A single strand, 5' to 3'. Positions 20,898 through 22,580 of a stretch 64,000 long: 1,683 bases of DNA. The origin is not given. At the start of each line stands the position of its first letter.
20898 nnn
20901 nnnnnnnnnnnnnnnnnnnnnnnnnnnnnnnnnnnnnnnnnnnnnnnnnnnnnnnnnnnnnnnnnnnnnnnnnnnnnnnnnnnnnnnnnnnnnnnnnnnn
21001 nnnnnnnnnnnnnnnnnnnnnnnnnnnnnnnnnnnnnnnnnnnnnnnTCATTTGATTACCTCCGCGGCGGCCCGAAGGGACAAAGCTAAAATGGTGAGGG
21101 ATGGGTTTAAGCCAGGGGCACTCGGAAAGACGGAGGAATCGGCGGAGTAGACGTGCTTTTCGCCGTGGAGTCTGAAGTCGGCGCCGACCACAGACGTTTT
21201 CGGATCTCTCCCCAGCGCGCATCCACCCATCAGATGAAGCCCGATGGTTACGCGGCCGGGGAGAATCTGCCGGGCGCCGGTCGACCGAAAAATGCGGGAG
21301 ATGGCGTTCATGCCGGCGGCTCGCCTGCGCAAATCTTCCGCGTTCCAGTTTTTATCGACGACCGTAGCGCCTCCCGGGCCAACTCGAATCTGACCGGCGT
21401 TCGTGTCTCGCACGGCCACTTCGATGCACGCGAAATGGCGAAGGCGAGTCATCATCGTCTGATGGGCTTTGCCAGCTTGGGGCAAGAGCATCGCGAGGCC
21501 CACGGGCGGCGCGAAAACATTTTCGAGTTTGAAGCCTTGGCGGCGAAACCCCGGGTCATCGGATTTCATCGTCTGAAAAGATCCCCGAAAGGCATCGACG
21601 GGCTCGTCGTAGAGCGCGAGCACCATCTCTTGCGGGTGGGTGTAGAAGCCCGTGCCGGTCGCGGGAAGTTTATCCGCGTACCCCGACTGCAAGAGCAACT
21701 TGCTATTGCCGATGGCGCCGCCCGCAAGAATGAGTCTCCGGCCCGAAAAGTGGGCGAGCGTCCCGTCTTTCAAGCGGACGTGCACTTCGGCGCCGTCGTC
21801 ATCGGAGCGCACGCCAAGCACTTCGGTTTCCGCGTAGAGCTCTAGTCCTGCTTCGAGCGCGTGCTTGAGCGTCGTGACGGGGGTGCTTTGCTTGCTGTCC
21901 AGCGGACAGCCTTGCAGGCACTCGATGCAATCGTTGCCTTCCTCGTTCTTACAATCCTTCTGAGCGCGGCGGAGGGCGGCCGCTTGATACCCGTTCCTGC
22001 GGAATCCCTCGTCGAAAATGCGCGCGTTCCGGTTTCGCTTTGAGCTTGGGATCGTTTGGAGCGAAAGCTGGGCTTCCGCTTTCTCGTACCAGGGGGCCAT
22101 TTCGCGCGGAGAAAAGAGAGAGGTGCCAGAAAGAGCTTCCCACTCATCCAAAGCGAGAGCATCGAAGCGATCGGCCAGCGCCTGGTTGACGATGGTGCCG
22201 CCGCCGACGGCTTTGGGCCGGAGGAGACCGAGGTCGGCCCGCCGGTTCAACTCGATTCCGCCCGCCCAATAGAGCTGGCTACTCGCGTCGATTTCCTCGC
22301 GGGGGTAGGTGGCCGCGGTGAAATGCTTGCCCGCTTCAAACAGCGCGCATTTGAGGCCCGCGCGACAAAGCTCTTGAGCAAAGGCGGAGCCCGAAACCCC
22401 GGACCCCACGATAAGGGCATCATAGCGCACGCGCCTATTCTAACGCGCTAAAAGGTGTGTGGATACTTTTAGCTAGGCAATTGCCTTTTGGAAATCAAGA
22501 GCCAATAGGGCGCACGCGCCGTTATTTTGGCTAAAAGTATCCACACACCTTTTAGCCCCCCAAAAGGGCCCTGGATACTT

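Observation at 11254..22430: Long overlapping-gene operon combining lipid-type oxidoreductases with a Lol-like export route and OM components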

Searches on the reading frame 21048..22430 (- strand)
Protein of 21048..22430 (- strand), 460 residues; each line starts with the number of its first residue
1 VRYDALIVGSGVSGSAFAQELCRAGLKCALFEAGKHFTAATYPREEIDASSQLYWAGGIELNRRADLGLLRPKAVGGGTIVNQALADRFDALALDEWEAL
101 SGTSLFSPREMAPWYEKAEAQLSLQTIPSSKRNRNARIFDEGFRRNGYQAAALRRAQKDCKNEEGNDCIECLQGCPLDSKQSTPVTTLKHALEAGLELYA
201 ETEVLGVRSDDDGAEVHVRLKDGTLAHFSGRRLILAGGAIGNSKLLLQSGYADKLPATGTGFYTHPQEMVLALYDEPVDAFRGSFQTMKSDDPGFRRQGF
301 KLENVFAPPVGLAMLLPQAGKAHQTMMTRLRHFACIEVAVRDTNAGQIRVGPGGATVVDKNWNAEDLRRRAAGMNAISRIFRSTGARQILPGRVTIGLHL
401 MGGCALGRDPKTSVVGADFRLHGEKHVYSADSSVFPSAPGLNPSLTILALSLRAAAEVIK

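Call 4: search_protein_families(library=pfam, proteins=[window:21048-22430:-], max_evalue=0.01)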
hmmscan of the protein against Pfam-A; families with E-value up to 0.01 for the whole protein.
window:21048-22430:- (460 aa): 8 families
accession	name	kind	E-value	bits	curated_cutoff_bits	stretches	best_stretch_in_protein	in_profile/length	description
PF00732.25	GMC_oxred_N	-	7.8e-24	85.1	23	1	4-266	2-217/218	GMC oxidoreductase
PF05199.19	GMC_oxred_C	-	6.2e-17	62.9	24.6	1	393-450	81-138/139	GMC oxidoreductase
PF01266.30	DAO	-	3.9e-09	37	27.9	1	4-268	1-236/353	FAD dependent oxidoreductase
PF13450.12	NAD_binding_8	-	7.2e-07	29.8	21.9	1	7-42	1-38/68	NAD(P)-binding Rossmann-like domain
PF01494.25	FAD_binding_3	-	5.3e-06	26.3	22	1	3-35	2-34/349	FAD binding domain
PF07992.20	Pyr_redox_2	-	7.5e-06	26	26.1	0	4-38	2-36/291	Pyridine nucleotide-disulphide oxidoreductase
PF00890.30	FAD_binding_2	-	4.8e-05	23.2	20.4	1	4-40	1-37/414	FAD binding domain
PF00070.33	Pyr_redox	-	0.0002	22.3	22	0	5-40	2-36/82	Pyridine nucleotide-disulphide oxidoreductase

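Call 7: search_protein_families(library=ncbifam, proteins=[window:21048-22430:-], max_evalue=0.01)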
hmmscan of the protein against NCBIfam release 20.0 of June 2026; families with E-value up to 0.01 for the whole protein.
window:21048-22430:- (460 aa): 18 families
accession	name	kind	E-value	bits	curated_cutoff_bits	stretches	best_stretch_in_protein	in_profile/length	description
NF058674.1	CholsOxChoxAB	equivalog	1.7e-21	76.3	850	2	394-456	468-530/535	cholesterol oxidase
TIGR03970.1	mycofact_MftG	equivalog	1.2e-17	64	387.45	2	4-252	2-266/487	mycofactocin dehydrogenase MftG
NF002550.0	PRK02106.1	subfamily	7e-11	41.3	605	1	2-121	5-134/563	choline dehydrogenase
NF038210.1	GMC_mycofac_3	equivalog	9.7e-10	37.9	300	1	227-459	191-413/418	mycofactocin system GMC family oxidoreductase MftG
TIGR02462.1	pyranose_ox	equivalog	2.9e-09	36.4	544.9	1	396-459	481-544/548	pyranose oxidase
TIGR02032.1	GG-red-SF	subfamily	1.3e-07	31.7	158.8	1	3-35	1-33/297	geranylgeranyl reductase family protein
TIGR04542.1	GMC_mycofac_2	equivalog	2.9e-07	29.9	400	1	4-253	1-239/425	mycofactocin system GMC family oxidoreductase MftG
TIGR01810.1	betA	equivalog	1.1e-06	27.6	732.1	0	61-123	69-130/532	choline dehydrogenase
NF006092.0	PRK08244.1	equivalog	4.1e-05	22.4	644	0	189-224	108-143/494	monooxygenase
NF008425.0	PRK11259.1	equivalog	5.7e-05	22.2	257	0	1-31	3-33/377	N-methyl-L-tryptophan oxidase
NF004990.0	PRK06370.1-1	equivalog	0.00037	19.3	842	1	2-41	4-42/459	FAD-containing oxidoreductase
NF033460.1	glycerol3P_ox_II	equivalog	0.00041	19.6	460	0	3-41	2-40/361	type 2 glycerol-3-phosphate oxidase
NF053717.1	VnlPnlRedVprA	equivalog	0.0011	17.9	600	0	2-62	6-67/481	vinyl phenol reductase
NF003720.0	PRK05329.1-3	equivalog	0.0034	16.1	313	1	1-35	1-35/437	glycerol-3-phosphate dehydrogenase subunit GlpB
NF004832.0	PRK06184.1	subfamily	0.0035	16.2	476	1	3-35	7-39/506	hypothetical protein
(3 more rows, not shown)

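Call 33: find_homologous_proteins(query=window:21048-22430:-, max_evalue=1e-20)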
Query window:21048-22430:- (460 aa): 1040 proteins with E <= 1e-20 among 8000 candidates; the best 120 are listed.
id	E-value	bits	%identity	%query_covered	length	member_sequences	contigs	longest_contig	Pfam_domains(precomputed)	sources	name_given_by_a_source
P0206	0.0e+0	1040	100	100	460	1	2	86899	PF01266.31,PF13450.13,PF07992.21,PF05199.20,PF00732.26,PF01494.26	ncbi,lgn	-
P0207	9.7e-248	840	81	98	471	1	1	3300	PF01266.31,PF13450.13,PF00890.31,PF07992.21,PF05199.20,PF00732.26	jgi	jgi:choline dehydrogenase-like flavoprotein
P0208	2.1e-239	813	77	100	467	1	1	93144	PF01266.31,PF13450.13,PF05199.20,PF00732.26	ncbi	-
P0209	5.9e-210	716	69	100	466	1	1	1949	PF01266.31,PF13450.13,PF00890.31,PF05199.20,PF00732.26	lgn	-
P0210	5.5e-206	703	69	100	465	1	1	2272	PF01266.31,PF13450.13,PF00890.31,PF07992.21,PF05199.20,PF00732.26,PF01494.26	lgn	-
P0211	3.1e-186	638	61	99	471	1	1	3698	PF01266.31,PF13450.13,PF05199.20,PF00732.26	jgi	jgi:choline dehydrogenase-like flavoprotein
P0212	3.6e-186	637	61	100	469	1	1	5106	PF01266.31,PF13450.13,PF00890.31,PF07992.21,PF05199.20,PF00732.26,PF01494.26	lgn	-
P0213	9.6e-186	636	61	100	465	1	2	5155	PF01266.31,PF00890.31,PF05199.20,PF00732.26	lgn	-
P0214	3.1e-184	631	60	100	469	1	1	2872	PF01266.31,PF00890.31,PF05199.20,PF00732.26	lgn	-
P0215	7.1e-184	630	60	99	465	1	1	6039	PF01266.31,PF13450.13,PF05199.20,PF00732.26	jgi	jgi:choline dehydrogenase-like flavoprotein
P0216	1.3e-182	626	60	100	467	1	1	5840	PF01266.31,PF00890.31,PF05199.20,PF00732.26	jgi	jgi:choline dehydrogenase-like flavoprotein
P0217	1.7e-182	625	61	99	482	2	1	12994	PF01266.31,PF00890.31,PF05199.20,PF00732.26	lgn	-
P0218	5.1e-182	624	60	97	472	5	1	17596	PF01266.31,PF05199.20,PF00732.26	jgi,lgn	-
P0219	9.3e-182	623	60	99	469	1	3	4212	PF01266.31,PF00890.31,PF05199.20,PF00732.26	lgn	-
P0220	1.2e-181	623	62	99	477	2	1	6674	PF01266.31,PF05199.20,PF00732.26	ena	-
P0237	1.1e-177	609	61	99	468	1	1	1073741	PF01266.31,PF13450.13,PF05199.20,PF00732.26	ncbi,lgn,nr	ncbi:MAG: GMC family oxidoreductase [Candidatus Binatia bacterium]|nr:MAG: GMC family oxidoreductase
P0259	2.5e-175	602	59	99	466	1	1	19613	PF01266.31,PF00890.31,PF07992.21,PF03486.21,PF05199.20,PF00732.26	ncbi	ncbi:MAG: GMC family oxidoreductase [Bdellovibrionota bacterium]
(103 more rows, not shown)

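Call 35: search_solved_structures(query=A2, max_evalue=0.00001, show_alignments=1)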
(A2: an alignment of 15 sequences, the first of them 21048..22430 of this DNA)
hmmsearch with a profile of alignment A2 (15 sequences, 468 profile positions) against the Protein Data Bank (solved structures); distinct sequences matched with E-value up to 0.00001: 98 (the best 60 are shown).
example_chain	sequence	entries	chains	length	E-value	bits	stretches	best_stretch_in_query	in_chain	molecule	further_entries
8k6k_A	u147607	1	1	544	8.9e-24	87.1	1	382-466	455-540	Fructose dehydrogenase (N1146A) large subunit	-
8xcm_A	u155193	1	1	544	1e-23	86.9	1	382-466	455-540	Fructose dehydrogenase large subunit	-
7w2j_A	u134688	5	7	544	1.2e-23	86.7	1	382-466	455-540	Fructose dehydrogenase large subunit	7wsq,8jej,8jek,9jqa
6a2u_B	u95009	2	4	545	1.3e-22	83.2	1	390-466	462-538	Glucose dehydrogenase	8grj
8xcn_A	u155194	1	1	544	1.4e-22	83.2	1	382-466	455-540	Fructose dehydrogenase large subunit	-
8hdd_A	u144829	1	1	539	1.6e-22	83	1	390-465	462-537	Glucose dehydrogenase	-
8k6j_A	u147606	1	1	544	2.5e-22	82.3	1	385-466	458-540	Fructose dehydrogenase (H1147A) large subunit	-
8b7s_A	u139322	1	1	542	2e-15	59.6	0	5-124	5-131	Chloramphenicol-inactivating oxidoreductase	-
1kdg_A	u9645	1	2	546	7.5e-15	57.7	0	404-464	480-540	cellobiose dehydrogenase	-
4qi7_A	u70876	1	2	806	8.7e-15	57.5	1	403-465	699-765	Cellobiose dehydrogenase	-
1naa_A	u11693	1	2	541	1.4e-14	56.8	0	404-464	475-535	Cellobiose dehydrogenase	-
3fdy_A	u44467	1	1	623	2.9e-14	55.8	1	400-466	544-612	Pyranose oxidase (Pyranose 2-oxidase)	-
2f6c_A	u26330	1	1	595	3e-14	55.7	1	400-466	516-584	Pyranose 2-oxidase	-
2f5v_A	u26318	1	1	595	3.1e-14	55.7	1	401-466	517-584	Pyranose 2-oxidase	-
4moi_A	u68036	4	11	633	3.1e-14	55.6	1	400-466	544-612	Pyranose 2-oxidase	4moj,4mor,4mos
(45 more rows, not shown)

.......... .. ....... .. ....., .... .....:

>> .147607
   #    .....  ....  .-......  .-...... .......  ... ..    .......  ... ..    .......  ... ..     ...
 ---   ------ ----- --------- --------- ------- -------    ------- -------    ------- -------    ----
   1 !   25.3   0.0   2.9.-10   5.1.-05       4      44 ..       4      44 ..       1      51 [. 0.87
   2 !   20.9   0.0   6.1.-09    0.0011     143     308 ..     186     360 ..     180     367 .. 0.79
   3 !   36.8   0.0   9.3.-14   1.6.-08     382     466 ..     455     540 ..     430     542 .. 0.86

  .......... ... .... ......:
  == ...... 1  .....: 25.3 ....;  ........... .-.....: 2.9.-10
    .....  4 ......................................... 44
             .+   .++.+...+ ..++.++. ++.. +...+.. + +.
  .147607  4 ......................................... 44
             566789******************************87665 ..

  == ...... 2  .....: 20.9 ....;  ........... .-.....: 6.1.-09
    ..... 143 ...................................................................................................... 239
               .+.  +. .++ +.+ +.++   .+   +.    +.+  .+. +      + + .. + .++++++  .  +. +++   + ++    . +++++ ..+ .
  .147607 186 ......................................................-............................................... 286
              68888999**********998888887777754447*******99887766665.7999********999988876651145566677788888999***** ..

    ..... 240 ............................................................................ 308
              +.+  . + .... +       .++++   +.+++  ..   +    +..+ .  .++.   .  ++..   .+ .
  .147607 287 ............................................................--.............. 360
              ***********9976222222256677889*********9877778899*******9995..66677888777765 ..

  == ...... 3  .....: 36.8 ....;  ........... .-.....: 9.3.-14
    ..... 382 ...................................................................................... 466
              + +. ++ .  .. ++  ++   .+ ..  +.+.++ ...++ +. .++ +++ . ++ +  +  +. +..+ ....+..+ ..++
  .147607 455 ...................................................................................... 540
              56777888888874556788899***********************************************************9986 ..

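Call 37: find_related_loci(query=A2, collection=metagenome_contigs, flank=10000)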
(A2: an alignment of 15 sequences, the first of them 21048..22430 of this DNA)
Query A2 (460 aa) in metagenome_contigs; peptide patterns used: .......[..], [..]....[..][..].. (x = any residue, [..] = any of these).
600 stretches matched a pattern (row limit reached: there are more); 281 encode a relative of the query (tblastn E <= 1e-3); the best 80 are kept; 80 distinct loci.
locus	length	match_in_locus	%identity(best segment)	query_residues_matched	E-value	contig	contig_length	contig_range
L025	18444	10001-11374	61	3-459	0e+0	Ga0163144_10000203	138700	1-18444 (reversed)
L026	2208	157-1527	60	3-460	0e+0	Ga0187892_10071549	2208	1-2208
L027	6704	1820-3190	59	3-459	0e+0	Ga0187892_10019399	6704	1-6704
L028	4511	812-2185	58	3-460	0e+0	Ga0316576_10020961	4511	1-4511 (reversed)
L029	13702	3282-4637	59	2-453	9e-178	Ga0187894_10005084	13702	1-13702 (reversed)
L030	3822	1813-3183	57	3-460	0e+0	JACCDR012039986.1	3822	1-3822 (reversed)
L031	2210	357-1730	56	3-460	0e+0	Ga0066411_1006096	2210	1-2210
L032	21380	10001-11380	57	1-460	1e-176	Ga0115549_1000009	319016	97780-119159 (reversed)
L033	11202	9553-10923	55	3-460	5e-176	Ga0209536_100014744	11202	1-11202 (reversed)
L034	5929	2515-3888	59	3-460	8e-178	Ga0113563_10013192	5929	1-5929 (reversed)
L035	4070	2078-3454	58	2-460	0e+0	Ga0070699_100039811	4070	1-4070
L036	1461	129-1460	59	1-444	0e+0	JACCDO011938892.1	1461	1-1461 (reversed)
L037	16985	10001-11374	56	3-460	2e-174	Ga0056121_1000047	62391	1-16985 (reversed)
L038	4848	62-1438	57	1-459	6e-179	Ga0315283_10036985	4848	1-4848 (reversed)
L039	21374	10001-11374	56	3-460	4e-174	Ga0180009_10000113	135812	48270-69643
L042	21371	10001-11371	55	3-459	2e-172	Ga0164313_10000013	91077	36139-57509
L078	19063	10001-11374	51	2-459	4e-147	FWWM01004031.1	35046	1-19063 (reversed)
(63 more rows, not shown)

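Call 54: search_protein_families(library=pfam, proteins=[L042:3372-7997:+, L042:8040-8723:+, L042:11387-11857:+, L042:11883-13592:+, L042:13910-14728:-, L042:14725-15750:-, L078:7264-8784:+, L078:11871-13418:+, L078:4944-6761:+], max_evalue=0.001)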
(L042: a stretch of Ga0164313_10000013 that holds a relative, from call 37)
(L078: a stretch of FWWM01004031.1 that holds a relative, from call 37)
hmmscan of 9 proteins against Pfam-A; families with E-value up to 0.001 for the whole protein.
L042:3372-7997:+ (1541 aa): 0 families

L042:8040-8723:+ (227 aa): 0 families

L042:11387-11857:+ (156 aa): 0 families

L042:11883-13592:+ (569 aa): 1 family
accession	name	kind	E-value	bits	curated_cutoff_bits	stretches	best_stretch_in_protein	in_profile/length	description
PF01019.26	G_glu_transpept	-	1.4e-157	526.1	27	1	58-564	2-512/512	Gamma-glutamyltranspeptidase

L042:13910-14728:- (272 aa): 2 families
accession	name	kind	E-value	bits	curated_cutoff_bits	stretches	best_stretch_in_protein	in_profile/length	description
PF00528.27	BPD_transp_1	-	2.1e-32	112.8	26.4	1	87-270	1-183/184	Binding-protein-dependent transport system inner membrane component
PF12911.12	OppC_N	-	2.4e-05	24.6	23.9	1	9-37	18-46/53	N-terminal TM domain of oligopeptide transport permease C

L042:14725-15750:- (341 aa): 2 families
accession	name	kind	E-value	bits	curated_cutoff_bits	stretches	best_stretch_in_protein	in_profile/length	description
PF00528.27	BPD_transp_1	-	2.7e-45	154.8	26.4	1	114-338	1-183/184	Binding-protein-dependent transport system inner membrane component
PF19300.4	BPD_transp_1_N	-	2.4e-08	34.6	23.8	1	10-101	10-112/114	Binding-prot-dependent transport system membrane comp, N-term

L078:7264-8784:+ (506 aa): 3 families
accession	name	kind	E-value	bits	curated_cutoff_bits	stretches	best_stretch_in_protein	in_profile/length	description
PF13458.12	Peripla_BP_6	-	8.5e-34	118.2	31.7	1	63-407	1-326/343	Periplasmic binding protein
PF01094.35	ANF_receptor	-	3e-12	46.7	25.4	1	85-405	6-337/353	Receptor family ligand binding region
PF13433.12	Peripla_BP_5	-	4.8e-07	29.7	27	1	206-406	127-324/363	Periplasmic binding protein domain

L078:11871-13418:+ (515 aa): 10 families
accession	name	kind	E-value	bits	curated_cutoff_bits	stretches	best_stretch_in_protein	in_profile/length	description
PF01078.27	Mg_chelatase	-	3e-97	324.4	20.3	1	193-400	1-206/207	Magnesium chelatase, subunit ChlI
PF13541.12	ChlI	-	3.4e-46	156.5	27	1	20-142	1-121/121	Subunit ChlI of Mg-chelatase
PF13335.12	Mg_chelatase_C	-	7.7e-32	110.2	26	1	407-504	1-94/94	Magnesium chelatase, subunit ChlI C-terminal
PF07728.20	AAA_5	-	1e-11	45.5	22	1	300-356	66-126/139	AAA domain (dynein-related subfamily)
PF00493.29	MCM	-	1.1e-07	31.7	23.3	1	294-353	115-174/224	MCM P-loop domain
PF05362.19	Lon_C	-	1.4e-07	31.7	21.1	1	39-163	68-198/205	Lon protease (S16) C-terminal proteolytic domain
PF00158.32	Sigma54_activat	-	1.4e-06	28.6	20.2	0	290-351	83-142/168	Sigma-54 interaction domain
PF20030.5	bpMoxR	-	2.7e-05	23.8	27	0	200-244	17-61/205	MoxR domain in the MoxR-vWA-beta-propeller ternary systems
PF13191.12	AAA_16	-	0.0001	23.3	32.6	1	202-238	11-48/167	AAA ATPase domain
PF13401.12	AAA_22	-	0.00025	21.8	27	0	216-238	7-29/130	AAA domain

L078:4944-6761:+ (605 aa): 1 family
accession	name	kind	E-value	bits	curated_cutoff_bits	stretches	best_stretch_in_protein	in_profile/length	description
PF01433.26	Peptidase_M1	-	1.9e-18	67.3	27.7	1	330-467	70-218/218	Peptidase family M1 domain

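Call 78: predict_structure(alignment_id=A2)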
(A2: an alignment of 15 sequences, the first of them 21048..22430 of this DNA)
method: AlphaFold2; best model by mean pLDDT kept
length: 460 residues; sequences in the alignment: 15
mean_pLDDT: 80.5   pTM: 0.83
mean pLDDT of the five models: 80.5, 78.5, 76.5, 75.7, 70.7
residues with pLDDT >= 90: 192; 70-90: 170; 50-70: 49; < 50: 49
segments of 3 or more residues with pLDDT < 50: 46-57, 73-83, 163-186
pLDDT, mean of each block of 10 residues (from residue 1): 88 86 96 70 49 50 76 40 64 89 92 90 76 88 95 67 43 39 53 88 90 93 94 90 92 93 85 89 72 86 72 63 80 88 90 85 92 95 95 76 93 95 94 84 80 94
secondary structure, 60 per line:
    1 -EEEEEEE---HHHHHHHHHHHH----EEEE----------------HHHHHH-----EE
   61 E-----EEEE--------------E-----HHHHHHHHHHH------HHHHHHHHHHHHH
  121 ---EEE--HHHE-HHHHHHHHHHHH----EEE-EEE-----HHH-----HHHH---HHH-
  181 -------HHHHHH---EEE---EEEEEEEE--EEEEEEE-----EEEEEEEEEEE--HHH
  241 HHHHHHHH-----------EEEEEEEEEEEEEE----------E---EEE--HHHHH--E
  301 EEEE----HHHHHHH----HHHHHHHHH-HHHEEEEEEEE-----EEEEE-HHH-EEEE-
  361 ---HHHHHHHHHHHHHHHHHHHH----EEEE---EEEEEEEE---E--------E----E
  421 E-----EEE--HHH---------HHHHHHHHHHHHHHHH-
elements in order: E2-8 H12-23 E28-31 H48-53 E59-61 E67-70 H91-101 H108-120 E124-126 H134-145 E150-152 E154-156 H170-173 H188-193 E197-199 E203-210 E213-219 E225-235 H238-248 E260-273 E288-290 H293-297 E300-304 H309-315 H320-328 E333-340 E346-350 E356-359 H364-383 E388-391 E395-402 E427-429 H444-459

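Call 80: fold_search(model_id=the predicted structure, library=pdb)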
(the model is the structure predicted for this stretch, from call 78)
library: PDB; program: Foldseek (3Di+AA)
matches with E <= 10: 1942; with E <= 0.001: 1085
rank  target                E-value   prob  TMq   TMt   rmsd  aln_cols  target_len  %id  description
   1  8jej_A                2.2e-29  1.00  0.80  0.69   5.7       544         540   18  Cryo-EM Structure of Na-dithionite Reduced Membrane-bound Fructose Dehydrogenase from Gluconobacter japonicus (released 2023-10-25)
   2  9jqa_A                6.8e-29  1.00  0.80  0.69   5.4       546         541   18  Cryo-EM Structure of Fructose Dehydrogenase Variant from Gluconobacter japonicus Truncating Heme 1c and C-Terminal Hyd (released 2025-08-06)
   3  7w2j_A                9.7e-29  1.00  0.79  0.69   5.4       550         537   19  Cryo-EM Structure of Membrane-bound Fructose Dehydrogenase from Gluconobacter japonicus (released 2022-11-30)
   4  8k6k_A                1.5e-28  1.00  0.81  0.70   5.3       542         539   18  Cryo-EM Structure of Membrane-bound Fructose Dehydrogenase from Gluconobacter japonicus variant-N1146A (released 2024-05-22)
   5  8xcn_A                2.6e-28  1.00  0.79  0.68   5.7       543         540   18  Cryo-EM Structure of Membrane-bound Fructose Dehydrogenase from Gluconobacter japonicus variant-N1190A (released 2024-05-22)
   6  8xcm_A                6.7e-28  1.00  0.79  0.68   5.5       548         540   19  Cryo-EM Structure of Membrane-bound Fructose Dehydrogenase from Gluconobacter japonicus variant-N1146Q (released 2024-05-22)
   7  8k6j_A                1.5e-27  1.00  0.80  0.69   5.7       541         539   19  Cryo-EM Structure of Membrane-bound Fructose Dehydrogenase from Gluconobacter japonicus variant-H1147A (released 2024-05-22)
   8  8grj_B                5.3e-26  1.00  0.78  0.69   5.8       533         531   18  Crystal structure of gamma-alpha subunit complex from Burkholderia cepacia FAD glucose dehydrogenase in complex with g (released 2023-09-06)
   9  6a2u_B                2.4e-25  1.00  0.78  0.69   5.9       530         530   17  Crystal structure of gamma-alpha subunit complex from Burkholderia cepacia FAD glucose dehydrogenase (released 2019-06-19)
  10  3b3r                  9.9e-25  1.00  0.72  0.67   5.4       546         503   17  Crystal structure of Streptomyces cholesterol oxidase H447Q/E361Q mutant bound to glycerol (0.98A) (released 2007-12-18)
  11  3cnj                  1.6e-24  1.00  0.75  0.70   5.1       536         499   18  Cholesterol oxidase from Streptomyces sp. F359W mutant (0.95A) (released 2008-04-29)
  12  1b4v                  1.6e-24  1.00  0.74  0.69   5.2       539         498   18  CHOLESTEROL OXIDASE FROM STREPTOMYCES (released 1999-01-06)
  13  2gew                  1.7e-24  1.00  0.73  0.67   5.4       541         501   18  Atomic resolution structure of cholesterol oxidase @ pH 9.0 (Streptomyces sp. SA-COO) (released 2006-05-02)
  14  3b6d                  3.8e-24  1.00  0.74  0.69   5.1       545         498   17  Crystal Structure of Streptomyces Cholesterol Oxidase H447Q/E361Q mutant (1.2A) (released 2007-12-18)
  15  1b8s                  3.8e-24  1.00  0.74  0.69   5.3       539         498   18  CHOLESTEROL OXIDASE FROM STREPTOMYCES GLU361GLN MUTANT (released 1999-02-09)
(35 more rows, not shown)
